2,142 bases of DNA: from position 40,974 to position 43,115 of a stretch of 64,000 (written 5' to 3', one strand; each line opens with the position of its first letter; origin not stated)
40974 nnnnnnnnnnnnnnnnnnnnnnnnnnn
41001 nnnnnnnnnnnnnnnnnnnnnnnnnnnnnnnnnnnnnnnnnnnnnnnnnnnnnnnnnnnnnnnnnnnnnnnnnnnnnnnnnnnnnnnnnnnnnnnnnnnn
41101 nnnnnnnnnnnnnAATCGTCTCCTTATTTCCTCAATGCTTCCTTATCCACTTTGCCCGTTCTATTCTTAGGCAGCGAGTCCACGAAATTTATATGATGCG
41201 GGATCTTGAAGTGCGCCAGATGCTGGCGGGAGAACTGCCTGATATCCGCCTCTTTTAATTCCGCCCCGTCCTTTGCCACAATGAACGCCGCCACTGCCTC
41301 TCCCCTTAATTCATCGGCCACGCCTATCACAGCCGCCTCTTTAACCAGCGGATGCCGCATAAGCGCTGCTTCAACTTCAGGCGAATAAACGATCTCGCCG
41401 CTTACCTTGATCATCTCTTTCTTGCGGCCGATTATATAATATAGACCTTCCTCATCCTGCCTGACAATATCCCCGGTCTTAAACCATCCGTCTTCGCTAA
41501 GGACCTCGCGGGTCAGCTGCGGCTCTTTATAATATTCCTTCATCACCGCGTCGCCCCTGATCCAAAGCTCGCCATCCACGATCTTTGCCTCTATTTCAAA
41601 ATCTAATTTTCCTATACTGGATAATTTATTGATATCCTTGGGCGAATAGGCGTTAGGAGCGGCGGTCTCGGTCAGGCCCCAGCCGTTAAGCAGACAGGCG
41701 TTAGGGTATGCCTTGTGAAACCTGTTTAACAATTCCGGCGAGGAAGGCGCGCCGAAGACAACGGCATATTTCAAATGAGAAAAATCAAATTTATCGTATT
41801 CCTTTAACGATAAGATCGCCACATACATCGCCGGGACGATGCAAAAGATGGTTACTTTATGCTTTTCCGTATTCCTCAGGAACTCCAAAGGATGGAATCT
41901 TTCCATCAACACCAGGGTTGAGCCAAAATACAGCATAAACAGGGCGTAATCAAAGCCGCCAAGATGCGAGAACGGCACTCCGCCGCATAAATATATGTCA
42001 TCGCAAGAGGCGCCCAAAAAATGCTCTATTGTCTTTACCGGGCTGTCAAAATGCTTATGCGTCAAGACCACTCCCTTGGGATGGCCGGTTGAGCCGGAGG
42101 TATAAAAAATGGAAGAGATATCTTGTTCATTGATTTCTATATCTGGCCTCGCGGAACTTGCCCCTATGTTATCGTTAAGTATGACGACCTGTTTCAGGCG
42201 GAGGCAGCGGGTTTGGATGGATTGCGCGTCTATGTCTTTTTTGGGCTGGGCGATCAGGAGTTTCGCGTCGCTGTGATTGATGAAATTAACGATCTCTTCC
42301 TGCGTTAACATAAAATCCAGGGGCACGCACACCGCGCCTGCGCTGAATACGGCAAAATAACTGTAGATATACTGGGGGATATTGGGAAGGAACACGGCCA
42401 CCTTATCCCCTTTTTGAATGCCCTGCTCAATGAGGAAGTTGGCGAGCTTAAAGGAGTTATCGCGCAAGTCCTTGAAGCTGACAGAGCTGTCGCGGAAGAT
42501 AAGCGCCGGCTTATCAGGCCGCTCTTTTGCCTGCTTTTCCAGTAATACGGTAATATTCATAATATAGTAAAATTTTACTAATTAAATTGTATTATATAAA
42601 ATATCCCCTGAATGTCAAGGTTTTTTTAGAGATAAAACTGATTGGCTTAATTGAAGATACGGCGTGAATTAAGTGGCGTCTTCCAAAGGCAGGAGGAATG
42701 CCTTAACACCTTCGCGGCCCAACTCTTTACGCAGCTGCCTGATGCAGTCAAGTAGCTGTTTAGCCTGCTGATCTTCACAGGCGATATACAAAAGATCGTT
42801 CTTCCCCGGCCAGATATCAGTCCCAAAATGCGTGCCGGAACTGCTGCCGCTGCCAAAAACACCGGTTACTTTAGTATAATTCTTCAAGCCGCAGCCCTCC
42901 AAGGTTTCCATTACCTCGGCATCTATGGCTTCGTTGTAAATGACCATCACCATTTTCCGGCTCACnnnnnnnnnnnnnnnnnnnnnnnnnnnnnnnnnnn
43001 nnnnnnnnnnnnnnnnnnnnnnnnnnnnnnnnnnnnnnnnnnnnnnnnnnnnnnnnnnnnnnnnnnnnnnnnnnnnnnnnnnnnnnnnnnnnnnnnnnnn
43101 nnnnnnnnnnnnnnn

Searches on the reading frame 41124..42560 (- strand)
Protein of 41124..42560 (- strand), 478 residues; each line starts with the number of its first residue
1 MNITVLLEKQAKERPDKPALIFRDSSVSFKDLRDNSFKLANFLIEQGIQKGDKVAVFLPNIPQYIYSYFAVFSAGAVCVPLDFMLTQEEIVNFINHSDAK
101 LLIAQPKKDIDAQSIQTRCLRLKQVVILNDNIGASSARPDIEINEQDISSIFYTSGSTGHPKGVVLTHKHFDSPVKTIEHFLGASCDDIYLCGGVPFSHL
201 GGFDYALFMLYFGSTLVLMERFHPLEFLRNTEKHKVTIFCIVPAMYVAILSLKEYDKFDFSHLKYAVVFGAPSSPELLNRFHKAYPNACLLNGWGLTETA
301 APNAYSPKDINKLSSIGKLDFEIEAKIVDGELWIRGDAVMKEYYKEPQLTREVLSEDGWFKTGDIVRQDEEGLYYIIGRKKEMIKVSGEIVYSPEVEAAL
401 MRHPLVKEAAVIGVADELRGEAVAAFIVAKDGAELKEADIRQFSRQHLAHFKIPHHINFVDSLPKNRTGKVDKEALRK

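Call 6: search_protein_families(library=pfam, proteins=[window:41124-42560:-])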
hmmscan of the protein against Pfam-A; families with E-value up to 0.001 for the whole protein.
window:41124-42560:- (478 aa): 2 families
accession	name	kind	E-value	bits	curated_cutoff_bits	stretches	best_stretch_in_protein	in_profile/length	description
PF00501.34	AMP-binding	-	3.8e-81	273.3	29.9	1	7-344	1-384/384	AMP-binding enzyme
PF13193.12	AMP-binding_C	-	8.4e-25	87.9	24.5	1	395-470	1-76/76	AMP-binding enzyme C-terminal domain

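Call 46: search_protein_families(library=ncbifam, proteins=[window:41124-42560:-], max_evalue=0.00001)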
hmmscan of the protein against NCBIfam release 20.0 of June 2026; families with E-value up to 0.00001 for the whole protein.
window:41124-42560:- (478 aa): 106 families (the best 25 are shown)
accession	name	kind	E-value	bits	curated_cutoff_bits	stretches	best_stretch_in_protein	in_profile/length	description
NF004837.0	PRK06187.1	subfamily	1.2e-120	403.2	476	1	1-478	8-520/531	long-chain-fatty-acid--CoA ligase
NF006181.0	PRK08314.1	subfamily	1.4e-94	317.4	705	2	120-473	178-547/563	long-chain-fatty-acid--CoA ligase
NF006182.0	PRK08316.1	subfamily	4.8e-94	315.7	663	1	3-478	13-515/523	fatty acyl-CoA synthetase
NF005801.1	PRK07656.1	equivalog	2.2e-93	313.6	657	1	3-477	3-500/500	FadD3 family acyl-CoA ligase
NF005307.0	PRK06839.1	equivalog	2.5e-87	293.6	748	1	2-476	3-489/496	o-succinylbenzoate--CoA ligase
NF052269.1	Staph_lig_FadD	equivalog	2.2e-86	290.2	650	1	8-478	7-491/499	long-chain-fatty-acid--CoA ligase FadD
NF002966.0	PRK03640.1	equivalog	5.7e-85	285.7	556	1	5-477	6-477/483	o-succinylbenzoate--CoA ligase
NF009233.0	PRK12583.1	subfamily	8.2e-83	278.7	832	2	142-477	197-547/558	fatty acid CoA ligase family protein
NF005947.1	PRK08008.1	equivalog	9.6e-82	275.2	651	1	6-476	12-517/518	crotonobetaine/carnitine-CoA ligase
NF004822.0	PRK06178.1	equivalog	3.4e-80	270.3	782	3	329-477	418-564/571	acyl-CoA synthetase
NF004797.0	PRK06145.1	equivalog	6.3e-79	265.6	850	1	8-477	9-492/499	acyl-CoA synthetase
TIGR03098.1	ligase_PEP_1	hypoth_equivalog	2.3e-77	260.6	592.35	1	4-477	3-515/517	acyl-CoA ligase (AMP-forming), exosortase A system-associated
NF004114.0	PRK05605.1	equivalog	8.3e-77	258.8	766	2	135-477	210-566/575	long-chain-fatty-acid--CoA ligase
NF005702.0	PRK07514.1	subfamily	1.5e-75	254.5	558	1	4-478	6-498/506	malonyl-CoA synthase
NF005857.1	PRK07786.1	exception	8.2e-74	248.9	733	1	3-477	11-509/513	fatty-acid--CoA ligase FadD5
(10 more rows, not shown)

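Call 76: search_solved_structures(query=window:41124-42560:-, max_evalue=1e-30)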
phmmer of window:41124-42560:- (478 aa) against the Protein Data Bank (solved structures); distinct sequences matched with E-value up to 1e-30: 118 (the best 60 are shown).
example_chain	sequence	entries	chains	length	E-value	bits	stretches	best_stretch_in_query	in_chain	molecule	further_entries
6mfy_A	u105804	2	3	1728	1e-62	215.4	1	5-476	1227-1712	Linear gramicidin synthase subunit A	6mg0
6mfz_A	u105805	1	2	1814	1.2e-62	215.1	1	5-476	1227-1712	Linear gramicidin synthase subunit A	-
9be3_A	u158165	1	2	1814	1.2e-62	215.1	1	5-476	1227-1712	Linear gramicidin synthase subunit A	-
9be4_A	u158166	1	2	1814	1.2e-62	215.1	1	5-476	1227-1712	Linear gramicidin synthase subunit A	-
9meh_A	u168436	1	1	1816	1.2e-62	215.1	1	5-476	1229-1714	Linear gramicidin synthase subunit A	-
5bsw_A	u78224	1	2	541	2.6e-62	214.1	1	26-477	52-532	4-coumarate--CoA ligase 2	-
5bsm_A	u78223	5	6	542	4.7e-62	213.2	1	26-477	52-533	4-coumarate--CoA ligase 2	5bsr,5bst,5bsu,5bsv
5u95_A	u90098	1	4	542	9.4e-62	212.2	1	26-477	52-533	4-coumarate--CoA ligase 2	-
8wev_A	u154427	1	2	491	3.4e-59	203.8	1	11-477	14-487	Feruloyl-CoA Synthetase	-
8weu_A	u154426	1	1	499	3.6e-59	203.7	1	11-477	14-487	Fatty-acyl-CoA synthase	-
8r2q_A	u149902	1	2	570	8.5e-59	202.5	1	6-477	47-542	Probable fatty-acid-CoA ligase FadD5 (Fatty-acid-CoA synthetase) (Fatty-acid-CoA synthase)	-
3r44_A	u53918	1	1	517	1.1e-58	202.1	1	9-477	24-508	fatty acyl CoA synthetase FADD13 (FATTY-ACYL-CoA SYNTHETASE)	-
3a9u_A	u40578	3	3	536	3.6e-58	200.4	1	15-476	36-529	4-coumarate--CoA ligase | 4-coumarate:CoA ligase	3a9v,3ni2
6k4c_A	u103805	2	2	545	7.4e-58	199.4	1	128-477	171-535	Ancestral luciferase AncLamp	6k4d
3tsy_A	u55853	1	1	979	9.7e-55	189.1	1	17-477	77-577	Fusion Protein 4-coumarate--CoA ligase 1, Resveratrol synthase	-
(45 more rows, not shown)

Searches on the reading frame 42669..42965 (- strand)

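Call 6: search_protein_families(library=pfam, proteins=[window:42669-42965:-])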
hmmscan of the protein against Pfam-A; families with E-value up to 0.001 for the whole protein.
window:42669-42965:- (98 aa): 1 family
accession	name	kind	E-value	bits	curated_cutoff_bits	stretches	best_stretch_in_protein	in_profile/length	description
PF00543.27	P-II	-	7.3e-09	36.3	25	1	4-97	2-95/102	Nitrogen regulatory protein P-II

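Call 46: search_protein_families(library=ncbifam, proteins=[window:42669-42965:-], max_evalue=0.00001)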
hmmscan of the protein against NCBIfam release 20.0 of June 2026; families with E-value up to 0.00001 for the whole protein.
window:42669-42965:- (98 aa): 1 family
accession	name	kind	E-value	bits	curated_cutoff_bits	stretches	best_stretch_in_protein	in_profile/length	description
NF045581.1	PG0541_fam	equivalog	1.6e-25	88.9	45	1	4-92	1-90/91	PG0541 family transporter-associated protein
